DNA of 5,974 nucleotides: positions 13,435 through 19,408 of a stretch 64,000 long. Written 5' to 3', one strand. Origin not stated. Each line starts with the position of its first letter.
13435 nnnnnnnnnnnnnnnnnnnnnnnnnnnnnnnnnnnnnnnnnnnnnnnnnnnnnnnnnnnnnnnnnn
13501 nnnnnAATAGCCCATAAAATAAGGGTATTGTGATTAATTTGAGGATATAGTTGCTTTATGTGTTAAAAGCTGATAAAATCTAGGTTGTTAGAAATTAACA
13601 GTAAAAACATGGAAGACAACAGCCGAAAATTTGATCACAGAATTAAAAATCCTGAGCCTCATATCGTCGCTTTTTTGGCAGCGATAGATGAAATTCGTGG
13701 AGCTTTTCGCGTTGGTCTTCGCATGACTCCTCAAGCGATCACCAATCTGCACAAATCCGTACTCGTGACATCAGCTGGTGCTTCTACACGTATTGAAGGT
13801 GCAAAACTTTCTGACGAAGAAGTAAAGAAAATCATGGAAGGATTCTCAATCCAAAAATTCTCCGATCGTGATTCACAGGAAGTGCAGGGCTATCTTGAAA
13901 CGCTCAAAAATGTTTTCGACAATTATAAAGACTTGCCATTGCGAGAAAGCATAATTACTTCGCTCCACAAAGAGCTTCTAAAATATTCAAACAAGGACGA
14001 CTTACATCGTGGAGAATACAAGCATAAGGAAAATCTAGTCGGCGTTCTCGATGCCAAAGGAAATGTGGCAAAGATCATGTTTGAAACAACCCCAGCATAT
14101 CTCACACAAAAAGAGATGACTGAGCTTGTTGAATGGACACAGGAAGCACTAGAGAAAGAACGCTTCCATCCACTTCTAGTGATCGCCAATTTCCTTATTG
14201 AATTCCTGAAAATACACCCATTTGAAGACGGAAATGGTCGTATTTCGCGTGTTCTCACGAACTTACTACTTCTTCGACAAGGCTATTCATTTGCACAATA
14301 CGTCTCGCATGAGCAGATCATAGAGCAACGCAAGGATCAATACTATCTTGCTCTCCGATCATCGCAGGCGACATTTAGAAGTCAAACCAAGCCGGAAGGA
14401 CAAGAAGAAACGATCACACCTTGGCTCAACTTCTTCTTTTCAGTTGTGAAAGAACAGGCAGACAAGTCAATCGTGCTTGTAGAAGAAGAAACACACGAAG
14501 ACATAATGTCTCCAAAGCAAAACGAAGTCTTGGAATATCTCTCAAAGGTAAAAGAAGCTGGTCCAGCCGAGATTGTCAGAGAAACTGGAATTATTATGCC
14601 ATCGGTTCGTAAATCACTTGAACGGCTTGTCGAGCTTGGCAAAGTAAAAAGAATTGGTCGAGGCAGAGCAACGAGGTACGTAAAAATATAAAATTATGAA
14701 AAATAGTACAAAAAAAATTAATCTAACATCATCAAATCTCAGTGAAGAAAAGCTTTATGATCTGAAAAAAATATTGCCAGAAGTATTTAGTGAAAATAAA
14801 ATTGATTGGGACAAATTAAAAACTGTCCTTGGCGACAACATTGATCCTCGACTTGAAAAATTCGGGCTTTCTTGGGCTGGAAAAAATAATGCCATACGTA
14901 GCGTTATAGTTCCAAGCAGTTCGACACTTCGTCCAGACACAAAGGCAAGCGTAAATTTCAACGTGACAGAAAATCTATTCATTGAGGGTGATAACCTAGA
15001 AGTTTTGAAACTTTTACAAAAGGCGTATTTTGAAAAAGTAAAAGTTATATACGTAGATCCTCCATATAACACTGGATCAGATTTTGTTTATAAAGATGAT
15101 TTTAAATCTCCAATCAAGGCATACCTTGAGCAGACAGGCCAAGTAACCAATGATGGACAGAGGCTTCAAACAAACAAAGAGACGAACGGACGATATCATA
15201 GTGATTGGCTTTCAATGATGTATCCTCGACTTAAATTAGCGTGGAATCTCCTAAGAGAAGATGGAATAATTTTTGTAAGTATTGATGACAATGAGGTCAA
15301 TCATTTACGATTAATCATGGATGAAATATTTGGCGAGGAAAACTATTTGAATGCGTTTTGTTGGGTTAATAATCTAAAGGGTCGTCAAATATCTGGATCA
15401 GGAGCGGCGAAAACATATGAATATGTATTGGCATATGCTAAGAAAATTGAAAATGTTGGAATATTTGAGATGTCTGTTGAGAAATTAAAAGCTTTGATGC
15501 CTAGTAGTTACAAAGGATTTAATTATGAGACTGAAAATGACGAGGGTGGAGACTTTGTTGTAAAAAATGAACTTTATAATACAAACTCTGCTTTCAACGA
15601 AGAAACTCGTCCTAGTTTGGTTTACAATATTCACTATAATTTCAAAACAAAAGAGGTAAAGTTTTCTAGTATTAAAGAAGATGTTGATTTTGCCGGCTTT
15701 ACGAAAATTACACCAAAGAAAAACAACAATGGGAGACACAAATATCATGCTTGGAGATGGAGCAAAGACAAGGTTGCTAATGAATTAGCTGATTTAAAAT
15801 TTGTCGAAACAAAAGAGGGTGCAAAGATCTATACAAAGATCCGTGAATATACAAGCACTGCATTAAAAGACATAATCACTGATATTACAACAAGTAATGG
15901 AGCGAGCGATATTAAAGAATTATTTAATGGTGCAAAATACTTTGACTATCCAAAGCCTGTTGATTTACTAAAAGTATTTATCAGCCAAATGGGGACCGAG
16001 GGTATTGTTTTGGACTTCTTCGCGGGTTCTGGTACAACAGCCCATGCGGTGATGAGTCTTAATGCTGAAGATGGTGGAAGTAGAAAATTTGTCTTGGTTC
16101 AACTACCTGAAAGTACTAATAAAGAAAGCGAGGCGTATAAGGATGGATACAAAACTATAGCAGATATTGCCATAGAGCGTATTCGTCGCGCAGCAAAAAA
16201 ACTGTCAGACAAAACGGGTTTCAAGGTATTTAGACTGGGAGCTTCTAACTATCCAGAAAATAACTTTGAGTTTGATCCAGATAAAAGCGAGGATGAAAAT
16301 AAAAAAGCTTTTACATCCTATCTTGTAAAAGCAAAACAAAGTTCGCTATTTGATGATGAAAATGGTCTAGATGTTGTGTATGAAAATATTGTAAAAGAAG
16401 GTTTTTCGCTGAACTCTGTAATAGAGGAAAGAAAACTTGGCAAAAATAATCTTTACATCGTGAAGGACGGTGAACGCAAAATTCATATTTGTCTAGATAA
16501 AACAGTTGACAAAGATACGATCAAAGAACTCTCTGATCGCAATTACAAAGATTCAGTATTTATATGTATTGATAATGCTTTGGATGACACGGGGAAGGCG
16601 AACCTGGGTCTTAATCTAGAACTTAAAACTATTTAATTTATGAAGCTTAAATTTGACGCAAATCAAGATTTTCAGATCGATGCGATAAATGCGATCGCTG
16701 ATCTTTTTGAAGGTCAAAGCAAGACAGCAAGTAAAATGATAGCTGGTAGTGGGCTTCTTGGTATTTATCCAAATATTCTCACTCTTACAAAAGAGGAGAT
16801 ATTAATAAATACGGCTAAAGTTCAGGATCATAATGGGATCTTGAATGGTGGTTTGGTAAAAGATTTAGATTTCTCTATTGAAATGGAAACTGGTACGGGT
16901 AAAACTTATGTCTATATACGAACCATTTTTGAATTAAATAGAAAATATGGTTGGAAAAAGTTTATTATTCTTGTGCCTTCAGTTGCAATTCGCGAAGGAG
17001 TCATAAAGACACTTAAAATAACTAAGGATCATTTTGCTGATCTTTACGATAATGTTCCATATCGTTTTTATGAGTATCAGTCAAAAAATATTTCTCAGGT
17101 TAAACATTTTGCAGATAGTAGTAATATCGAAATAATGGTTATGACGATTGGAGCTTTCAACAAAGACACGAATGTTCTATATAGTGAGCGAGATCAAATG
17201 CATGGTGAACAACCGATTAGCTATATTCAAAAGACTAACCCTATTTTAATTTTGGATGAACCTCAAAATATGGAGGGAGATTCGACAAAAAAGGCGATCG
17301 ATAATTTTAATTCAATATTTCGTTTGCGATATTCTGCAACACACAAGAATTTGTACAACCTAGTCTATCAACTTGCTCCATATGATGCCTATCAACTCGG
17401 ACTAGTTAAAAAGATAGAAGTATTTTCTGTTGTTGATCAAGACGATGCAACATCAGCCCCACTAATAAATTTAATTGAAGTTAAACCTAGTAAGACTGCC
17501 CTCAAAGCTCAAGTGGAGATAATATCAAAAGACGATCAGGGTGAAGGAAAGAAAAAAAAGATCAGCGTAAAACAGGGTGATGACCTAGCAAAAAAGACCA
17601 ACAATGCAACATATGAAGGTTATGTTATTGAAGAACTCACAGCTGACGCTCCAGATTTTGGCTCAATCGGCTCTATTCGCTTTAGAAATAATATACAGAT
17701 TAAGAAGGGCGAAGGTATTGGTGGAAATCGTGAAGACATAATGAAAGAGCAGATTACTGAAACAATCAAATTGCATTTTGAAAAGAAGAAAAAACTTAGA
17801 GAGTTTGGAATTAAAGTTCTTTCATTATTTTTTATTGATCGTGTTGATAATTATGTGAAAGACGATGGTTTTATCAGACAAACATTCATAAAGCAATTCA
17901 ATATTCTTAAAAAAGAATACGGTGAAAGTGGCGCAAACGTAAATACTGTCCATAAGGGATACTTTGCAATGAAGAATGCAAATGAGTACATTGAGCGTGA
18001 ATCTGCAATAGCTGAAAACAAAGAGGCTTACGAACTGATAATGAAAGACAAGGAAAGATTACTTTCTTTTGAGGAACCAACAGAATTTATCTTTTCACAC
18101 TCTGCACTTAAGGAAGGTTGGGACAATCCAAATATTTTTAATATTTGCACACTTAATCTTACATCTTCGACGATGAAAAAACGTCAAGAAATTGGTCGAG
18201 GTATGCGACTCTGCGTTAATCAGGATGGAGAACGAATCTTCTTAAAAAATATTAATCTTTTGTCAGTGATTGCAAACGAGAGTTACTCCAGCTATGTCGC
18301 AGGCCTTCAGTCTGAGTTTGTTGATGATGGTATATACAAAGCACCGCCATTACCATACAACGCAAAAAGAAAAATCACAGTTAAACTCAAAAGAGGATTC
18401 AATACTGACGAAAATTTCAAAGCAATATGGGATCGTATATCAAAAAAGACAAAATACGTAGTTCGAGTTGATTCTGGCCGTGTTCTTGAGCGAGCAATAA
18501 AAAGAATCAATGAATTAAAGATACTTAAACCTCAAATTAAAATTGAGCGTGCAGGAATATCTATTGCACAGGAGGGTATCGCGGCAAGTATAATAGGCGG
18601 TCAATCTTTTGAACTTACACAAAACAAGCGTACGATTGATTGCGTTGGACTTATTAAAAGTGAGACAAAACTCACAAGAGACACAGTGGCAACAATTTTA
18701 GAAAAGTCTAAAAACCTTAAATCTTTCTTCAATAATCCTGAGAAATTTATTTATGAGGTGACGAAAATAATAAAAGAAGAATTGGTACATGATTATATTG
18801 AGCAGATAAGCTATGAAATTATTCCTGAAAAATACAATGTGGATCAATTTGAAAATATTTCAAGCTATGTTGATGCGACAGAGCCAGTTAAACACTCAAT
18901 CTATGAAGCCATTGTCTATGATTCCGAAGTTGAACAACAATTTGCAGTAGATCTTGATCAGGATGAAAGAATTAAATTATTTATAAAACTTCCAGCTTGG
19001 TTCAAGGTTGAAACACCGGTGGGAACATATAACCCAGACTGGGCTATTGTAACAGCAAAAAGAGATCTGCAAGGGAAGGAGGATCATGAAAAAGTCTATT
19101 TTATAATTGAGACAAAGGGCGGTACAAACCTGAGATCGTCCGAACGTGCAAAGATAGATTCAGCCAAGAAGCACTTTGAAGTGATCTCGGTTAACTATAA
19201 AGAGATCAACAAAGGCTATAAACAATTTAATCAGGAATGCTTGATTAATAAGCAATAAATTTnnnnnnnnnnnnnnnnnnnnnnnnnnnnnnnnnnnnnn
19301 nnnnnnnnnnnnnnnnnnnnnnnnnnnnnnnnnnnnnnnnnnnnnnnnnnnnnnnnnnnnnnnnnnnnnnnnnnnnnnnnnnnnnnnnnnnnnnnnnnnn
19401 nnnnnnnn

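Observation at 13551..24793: Prophage-borne defense island: Fic, Type III R-M, SIR2-HerA and an uncharacterised nuclease/peptidase tail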

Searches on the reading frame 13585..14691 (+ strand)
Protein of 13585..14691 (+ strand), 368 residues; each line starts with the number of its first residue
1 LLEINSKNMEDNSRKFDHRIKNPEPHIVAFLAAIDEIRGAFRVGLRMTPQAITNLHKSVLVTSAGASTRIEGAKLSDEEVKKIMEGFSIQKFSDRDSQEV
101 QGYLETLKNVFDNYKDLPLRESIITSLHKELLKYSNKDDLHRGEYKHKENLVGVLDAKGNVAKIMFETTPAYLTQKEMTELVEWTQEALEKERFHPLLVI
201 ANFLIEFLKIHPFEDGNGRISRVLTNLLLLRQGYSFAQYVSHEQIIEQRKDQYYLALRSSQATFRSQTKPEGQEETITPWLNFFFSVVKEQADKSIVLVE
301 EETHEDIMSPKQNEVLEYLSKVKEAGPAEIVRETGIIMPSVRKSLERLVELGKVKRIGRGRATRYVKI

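Call 4: search_protein_families(library=pfam, proteins=[window:13585-14691:+], max_evalue=0.01)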
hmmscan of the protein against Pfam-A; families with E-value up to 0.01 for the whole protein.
window:13585-14691:+ (368 aa): 6 families
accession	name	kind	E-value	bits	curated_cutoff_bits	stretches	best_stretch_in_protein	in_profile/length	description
PF02661.23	Fic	-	7.1e-17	62.5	24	1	119-229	2-93/93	Fic/DOC family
PF01978.25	TrmB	-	0.0023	18.2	25.6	0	314-365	12-62/68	Sugar-specific transcriptional regulator TrmB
PF24033.1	DUF7342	-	0.0045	17.4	31.6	0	325-366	17-59/150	Family of unknown function (DUF7342)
PF25212.1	HVO_A0114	-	0.0063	16.7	27.6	0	290-364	2-76/84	HVO_A0114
PF22168.2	DIP2311-like_C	-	0.0077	16.9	27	0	330-365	25-60/63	Transcriptional regulator DIP2311-like, C-terminal domain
PF01022.26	HTH_5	-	0.0097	16.2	22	0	309-352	1-43/47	Bacterial regulatory protein, arsR family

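Call 5: search_protein_families(library=padloc, proteins=[window:13585-14691:+], max_evalue=0.01)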
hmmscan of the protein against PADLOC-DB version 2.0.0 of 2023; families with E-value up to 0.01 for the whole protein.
window:13585-14691:+ (368 aa): 12 families
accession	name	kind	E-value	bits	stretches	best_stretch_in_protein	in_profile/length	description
PDLC03963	SoFic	-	3.7e-43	146.3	1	52-366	51-350/361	-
PDLC04836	PDC-S04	-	3e-23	80.2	1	57-261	23-213/244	-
PDLC04840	PDC-S04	-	8e-20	69.5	1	56-235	8-180/227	-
PDLC04837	PDC-S04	-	1.1e-17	62.1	1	67-262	33-210/234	-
PDLC04839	PDC-S04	-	4.5e-15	53.9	1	158-260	89-186/205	-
PDLC04966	PDC-S24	-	1.9e-14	51.4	1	100-260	216-368/497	-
PDLC04838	PDC-S04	-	8.3e-09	33.5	1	198-271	131-205/209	-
PDLC04841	PDC-S04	-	0.0007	17.3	1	199-262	198-255/292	-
PDLC04842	PDC-S04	-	0.0012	16.5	1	204-261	105-156/202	-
PDLC01044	Csa3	-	0.0024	15.8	1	287-363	116-187/194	Type I-A associated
PDLC01858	CARF3--CARF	-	0.0044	15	1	308-361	142-194/204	-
PDLC01438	Csa3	-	0.0072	14.4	1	232-366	91-199/305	"CAS-I,CAS-II,CAS-III,CAS-IV,CAS-V,CAS-VI; associated_signaling"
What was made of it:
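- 13609..14691 (+): Fic-domain AMPylase with a C-terminal winged HTH (SoFic-like). It forms the left frame of the hotspot. Pfam Fic 7e-17 and PADLOC SoFic 3.7e-43 (calls 4, 5).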

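Call 31: search_protein_families(library=ncbifam, proteins=[window:13609-14691:+], max_evalue=0.01)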
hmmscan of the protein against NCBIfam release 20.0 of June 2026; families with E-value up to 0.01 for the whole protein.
window:13609-14691:+ (360 aa): 4 families
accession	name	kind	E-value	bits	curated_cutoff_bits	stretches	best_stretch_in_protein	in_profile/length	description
NF046030.1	ProtAdlyltaseSoFic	equivalog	1.6e-11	43.8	550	1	84-285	86-264/361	protein adenylyltransferase Fic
TIGR02613.1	mob_myst_B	hypoth_equivalog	9.9e-08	32.1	124.4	1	121-252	46-173/186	mobile mystery protein B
TIGR01550.1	DOC_P1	subfamily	2.3e-05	24.6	38.65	1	191-231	54-94/122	type II toxin-antitoxin system death-on-curing family toxin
NF046029.1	ProtAdlyltaseNmFic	equivalog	0.0059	16.4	230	0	192-252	86-140/177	protein adenylyltransferase Fic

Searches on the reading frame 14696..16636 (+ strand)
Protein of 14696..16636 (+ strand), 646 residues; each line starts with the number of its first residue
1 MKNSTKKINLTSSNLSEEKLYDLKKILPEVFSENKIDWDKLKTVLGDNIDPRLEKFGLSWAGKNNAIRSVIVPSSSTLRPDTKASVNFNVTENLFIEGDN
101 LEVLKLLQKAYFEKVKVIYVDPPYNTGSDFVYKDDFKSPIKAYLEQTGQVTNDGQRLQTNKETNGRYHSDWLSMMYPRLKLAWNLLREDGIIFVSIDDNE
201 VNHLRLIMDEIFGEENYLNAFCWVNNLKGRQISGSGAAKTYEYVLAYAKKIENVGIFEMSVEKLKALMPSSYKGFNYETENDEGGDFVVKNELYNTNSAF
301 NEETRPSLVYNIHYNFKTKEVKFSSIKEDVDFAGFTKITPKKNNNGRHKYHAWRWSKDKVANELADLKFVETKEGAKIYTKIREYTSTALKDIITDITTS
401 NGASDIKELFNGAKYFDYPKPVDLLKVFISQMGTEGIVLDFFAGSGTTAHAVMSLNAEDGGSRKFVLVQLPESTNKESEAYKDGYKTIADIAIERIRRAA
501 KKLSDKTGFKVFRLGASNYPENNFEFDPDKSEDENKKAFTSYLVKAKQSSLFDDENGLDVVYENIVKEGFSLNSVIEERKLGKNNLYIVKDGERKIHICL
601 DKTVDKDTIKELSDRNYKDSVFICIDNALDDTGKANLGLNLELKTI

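Call 4: search_protein_families(library=pfam, proteins=[window:14696-16636:+], max_evalue=0.01)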
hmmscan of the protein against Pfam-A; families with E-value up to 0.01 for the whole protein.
window:14696-16636:+ (646 aa): 2 families
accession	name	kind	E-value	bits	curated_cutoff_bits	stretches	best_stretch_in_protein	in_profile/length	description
PF01555.25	N6_N4_Mtase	-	2.7e-29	103.2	26.7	1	115-457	1-204/221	DNA methylase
PF03602.21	Cons_hypoth95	-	0.0014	18.7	24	0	101-129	102-128/182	Conserved hypothetical protein 95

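Call 5: search_protein_families(library=padloc, proteins=[window:14696-16636:+], max_evalue=0.01)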
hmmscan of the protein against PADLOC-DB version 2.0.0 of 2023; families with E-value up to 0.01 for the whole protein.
window:14696-16636:+ (646 aa): 31 families (the best 25 are shown)
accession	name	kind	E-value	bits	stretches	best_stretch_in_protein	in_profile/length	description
PDLC03634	MTase_III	-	2.5e-169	563.1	1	6-643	3-612/621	Type III methyltransferase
PDLC03641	MTase_III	-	1.6e-105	352.1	1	17-554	16-530/657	Type III methyltransferase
PDLC03637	MTase_III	-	1.9e-91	305.3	2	17-258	48-272/513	Type III methyltransferase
PDLC03644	MTase_III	-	1.4e-74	249.8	1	58-522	4-429/542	Type III methyltransferase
PDLC03640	MTase_III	-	4.7e-53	178.5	1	89-472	40-433/654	Type III methyltransferase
PDLC03642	MTase_III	-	4.9e-52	175.3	2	55-254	43-221/528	Type III methyltransferase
PDLC03636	MTase_III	-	5.1e-47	158.9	2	165-474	90-397/575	Type III methyltransferase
PDLC03635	MTase_III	-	1.2e-43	147.9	2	168-455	265-551/708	Type III methyltransferase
PDLC03639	MTase_III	-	1.6e-41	140.4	2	392-502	401-506/639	Type III methyltransferase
PDLC03646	MTase_III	-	3.2e-35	119.3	2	165-476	515-830/1057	Type III methyltransferase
PDLC03638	MTase_III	-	3.2e-29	99.8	2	168-452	428-653/816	Type III methyltransferase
PDLC03300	MTase_II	-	7.9e-29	98.7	2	91-254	10-167/302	Type II methyltransferase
PDLC03354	MTase_II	-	1.8e-28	97.7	2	55-253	24-210/425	Type II methyltransferase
PDLC03643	MTase_III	-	3.5e-28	97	1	175-503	1-311/465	Type III methyltransferase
PDLC03278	MTase_II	-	4.7e-28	96.7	2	168-502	43-377/390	Type II methyltransferase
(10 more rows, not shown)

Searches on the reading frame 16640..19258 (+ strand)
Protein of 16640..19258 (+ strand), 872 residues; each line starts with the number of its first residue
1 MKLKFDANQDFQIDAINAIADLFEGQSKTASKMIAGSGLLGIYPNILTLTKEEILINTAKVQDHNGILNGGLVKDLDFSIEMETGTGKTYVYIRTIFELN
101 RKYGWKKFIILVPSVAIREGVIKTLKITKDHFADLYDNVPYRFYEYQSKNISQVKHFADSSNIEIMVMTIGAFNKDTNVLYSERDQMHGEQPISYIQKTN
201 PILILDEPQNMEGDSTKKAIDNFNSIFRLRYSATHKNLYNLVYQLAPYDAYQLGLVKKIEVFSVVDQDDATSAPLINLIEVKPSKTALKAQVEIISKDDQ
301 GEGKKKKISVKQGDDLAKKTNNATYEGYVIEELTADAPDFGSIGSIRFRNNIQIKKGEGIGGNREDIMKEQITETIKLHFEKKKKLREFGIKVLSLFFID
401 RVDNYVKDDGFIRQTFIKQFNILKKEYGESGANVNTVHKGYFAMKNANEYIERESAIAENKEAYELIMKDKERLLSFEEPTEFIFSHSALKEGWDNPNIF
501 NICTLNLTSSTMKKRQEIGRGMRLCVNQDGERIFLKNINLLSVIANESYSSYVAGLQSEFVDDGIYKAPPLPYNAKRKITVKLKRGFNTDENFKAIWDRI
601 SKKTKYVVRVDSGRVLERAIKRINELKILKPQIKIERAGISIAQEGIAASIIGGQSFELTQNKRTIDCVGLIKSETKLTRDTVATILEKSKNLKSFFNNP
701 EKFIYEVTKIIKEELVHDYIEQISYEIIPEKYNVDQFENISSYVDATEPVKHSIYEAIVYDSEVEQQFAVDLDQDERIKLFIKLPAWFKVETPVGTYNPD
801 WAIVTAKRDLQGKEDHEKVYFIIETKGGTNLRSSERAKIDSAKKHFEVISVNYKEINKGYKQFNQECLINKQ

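Call 4: search_protein_families(library=pfam, proteins=[window:16640-19258:+], max_evalue=0.01)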
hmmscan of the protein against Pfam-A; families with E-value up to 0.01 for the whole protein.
window:16640-19258:+ (872 aa): 5 families
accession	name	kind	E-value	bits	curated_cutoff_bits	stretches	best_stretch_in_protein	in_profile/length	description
PF19778.5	RE_endonuc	-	1e-33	115.8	23.4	1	752-857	2-106/108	Endonuclease domain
PF04851.21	ResIII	-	5.5e-17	62.6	22.5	1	55-236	20-163/164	Type III restriction enzyme, res subunit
PF00270.35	DEAD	-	4.2e-09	36.8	26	1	76-235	15-160/167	DEAD/DEAH box helicase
PF05116.19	S6PP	-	0.0054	16.8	20.3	1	591-644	22-74/247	Sucrose-6F-phosphate phosphohydrolase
PF02562.22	PhoH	-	0.0067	16.4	27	0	83-166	27-108/205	PhoH-like protein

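Call 5: search_protein_families(library=padloc, proteins=[window:16640-19258:+], max_evalue=0.01)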
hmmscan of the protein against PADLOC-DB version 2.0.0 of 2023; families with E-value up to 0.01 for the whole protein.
window:16640-19258:+ (872 aa): 5 families
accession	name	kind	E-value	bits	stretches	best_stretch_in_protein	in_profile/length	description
PDLC03647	REase_III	-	1.5e-248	825.8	2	1-563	1-589/989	Type III restriction enzyme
PDLC03649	REase_III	-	1.7e-83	279.1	2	1-542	3-556/973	Type III restriction enzyme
PDLC03648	REase_III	-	2.7e-07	27.1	1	472-553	300-380/871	Type III restriction enzyme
PDLC03653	REase_III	-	0.00052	16.2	1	442-525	384-470/883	Type III restriction enzyme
PDLC03650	REase_III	-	0.0024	14.3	1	480-526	377-423/898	Type III restriction enzyme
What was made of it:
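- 16640..19258 (+): Type III R-M restriction subunit (Res). PADLOC REase_III 1.5e-248; Pfam ResIII 5.5e-17 plus RE_endonuc 1e-33 (calls 4, 5).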
